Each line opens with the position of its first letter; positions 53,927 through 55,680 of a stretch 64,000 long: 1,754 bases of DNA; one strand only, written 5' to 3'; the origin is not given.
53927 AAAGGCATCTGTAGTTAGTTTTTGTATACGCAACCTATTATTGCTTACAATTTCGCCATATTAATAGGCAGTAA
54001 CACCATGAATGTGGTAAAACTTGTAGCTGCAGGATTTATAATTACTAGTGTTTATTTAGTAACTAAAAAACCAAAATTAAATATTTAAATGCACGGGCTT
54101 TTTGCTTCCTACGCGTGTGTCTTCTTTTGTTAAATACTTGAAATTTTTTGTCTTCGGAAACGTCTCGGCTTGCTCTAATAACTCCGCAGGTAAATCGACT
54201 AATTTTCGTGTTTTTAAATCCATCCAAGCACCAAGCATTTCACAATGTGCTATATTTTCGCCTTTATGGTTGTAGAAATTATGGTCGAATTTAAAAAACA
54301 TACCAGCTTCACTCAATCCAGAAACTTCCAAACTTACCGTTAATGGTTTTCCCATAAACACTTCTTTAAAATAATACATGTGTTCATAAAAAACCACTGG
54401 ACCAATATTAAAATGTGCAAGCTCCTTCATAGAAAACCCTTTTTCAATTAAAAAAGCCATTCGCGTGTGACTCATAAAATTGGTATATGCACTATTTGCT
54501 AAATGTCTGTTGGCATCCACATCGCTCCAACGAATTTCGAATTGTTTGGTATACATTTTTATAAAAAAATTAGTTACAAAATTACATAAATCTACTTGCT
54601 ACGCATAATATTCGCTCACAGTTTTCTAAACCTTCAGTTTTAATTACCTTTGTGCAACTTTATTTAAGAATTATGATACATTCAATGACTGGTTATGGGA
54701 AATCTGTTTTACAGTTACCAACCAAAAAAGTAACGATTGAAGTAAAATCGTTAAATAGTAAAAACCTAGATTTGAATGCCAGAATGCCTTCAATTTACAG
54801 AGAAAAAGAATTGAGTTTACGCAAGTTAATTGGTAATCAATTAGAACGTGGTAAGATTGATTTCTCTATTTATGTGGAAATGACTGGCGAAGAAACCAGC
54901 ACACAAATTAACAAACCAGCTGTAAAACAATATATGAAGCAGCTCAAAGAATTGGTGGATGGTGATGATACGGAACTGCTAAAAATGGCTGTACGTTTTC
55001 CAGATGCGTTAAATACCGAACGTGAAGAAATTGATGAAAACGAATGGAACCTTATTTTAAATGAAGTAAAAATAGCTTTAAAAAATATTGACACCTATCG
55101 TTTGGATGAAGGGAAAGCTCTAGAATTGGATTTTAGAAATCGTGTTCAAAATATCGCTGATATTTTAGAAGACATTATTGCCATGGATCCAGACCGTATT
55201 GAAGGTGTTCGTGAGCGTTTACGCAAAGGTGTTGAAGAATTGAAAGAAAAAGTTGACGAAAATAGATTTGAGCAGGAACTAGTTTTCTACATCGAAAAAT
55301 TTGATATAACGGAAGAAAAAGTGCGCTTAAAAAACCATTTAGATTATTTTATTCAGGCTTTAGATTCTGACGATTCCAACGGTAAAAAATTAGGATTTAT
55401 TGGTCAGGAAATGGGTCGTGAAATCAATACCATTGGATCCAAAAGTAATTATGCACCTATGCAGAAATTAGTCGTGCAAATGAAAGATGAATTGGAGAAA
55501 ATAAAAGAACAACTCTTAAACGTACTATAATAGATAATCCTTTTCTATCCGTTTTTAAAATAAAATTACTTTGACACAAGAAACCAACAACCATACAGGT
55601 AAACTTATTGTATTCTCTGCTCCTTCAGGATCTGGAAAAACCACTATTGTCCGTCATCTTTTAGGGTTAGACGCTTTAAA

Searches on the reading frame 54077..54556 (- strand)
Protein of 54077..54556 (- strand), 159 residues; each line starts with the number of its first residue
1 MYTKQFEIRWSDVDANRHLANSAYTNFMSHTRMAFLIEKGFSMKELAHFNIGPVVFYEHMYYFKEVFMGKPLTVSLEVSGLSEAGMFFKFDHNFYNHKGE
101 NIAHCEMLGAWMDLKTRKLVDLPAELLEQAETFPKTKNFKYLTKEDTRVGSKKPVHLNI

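Call 12: search_protein_families(library=pfam, proteins=[window:54077-54556:-], max_evalue=0.001)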
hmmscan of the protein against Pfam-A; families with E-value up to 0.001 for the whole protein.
window:54077-54556:- (159 aa): 3 families
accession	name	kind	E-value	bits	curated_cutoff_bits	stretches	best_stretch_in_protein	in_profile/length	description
PF13279.12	4HBT_2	-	5.8e-20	72.4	25.5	1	8-129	1-121/122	Thioesterase-like superfamily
PF20791.3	Acyl-ACP_TE_C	-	5.6e-07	30.1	21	1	3-104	9-94/101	Acyl-ACP thioesterase C-terminal domain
PF01643.23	Acyl-ACP_TE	-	1.2e-06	28.7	23.7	1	2-128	4-129/131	Acyl-ACP thioesterase N-terminal domain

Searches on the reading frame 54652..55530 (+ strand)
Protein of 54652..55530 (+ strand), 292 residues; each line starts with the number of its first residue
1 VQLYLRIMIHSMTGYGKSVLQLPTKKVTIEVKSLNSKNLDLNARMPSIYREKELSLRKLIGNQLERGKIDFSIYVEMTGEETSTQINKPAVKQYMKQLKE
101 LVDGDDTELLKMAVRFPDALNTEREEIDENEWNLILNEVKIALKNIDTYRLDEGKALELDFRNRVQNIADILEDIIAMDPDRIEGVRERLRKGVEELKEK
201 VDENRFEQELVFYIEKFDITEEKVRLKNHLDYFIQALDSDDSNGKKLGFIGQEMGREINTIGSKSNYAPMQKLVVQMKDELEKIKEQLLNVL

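Call 12: search_protein_families(library=pfam, proteins=[window:54652-55530:+], max_evalue=0.001)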
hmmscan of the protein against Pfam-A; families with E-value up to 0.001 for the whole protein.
window:54652-55530:+ (292 aa): 2 families
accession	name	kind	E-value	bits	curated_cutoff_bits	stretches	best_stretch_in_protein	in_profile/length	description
PF08340.16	YicC-like_C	-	1.3e-38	132.3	27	1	178-291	4-119/120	Endoribonuclease YicC-like, C-terminal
PF03755.18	YicC-like_N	-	2.3e-38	132.4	25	1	9-158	1-155/156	Endoribonuclease YicC-like, N-terminal region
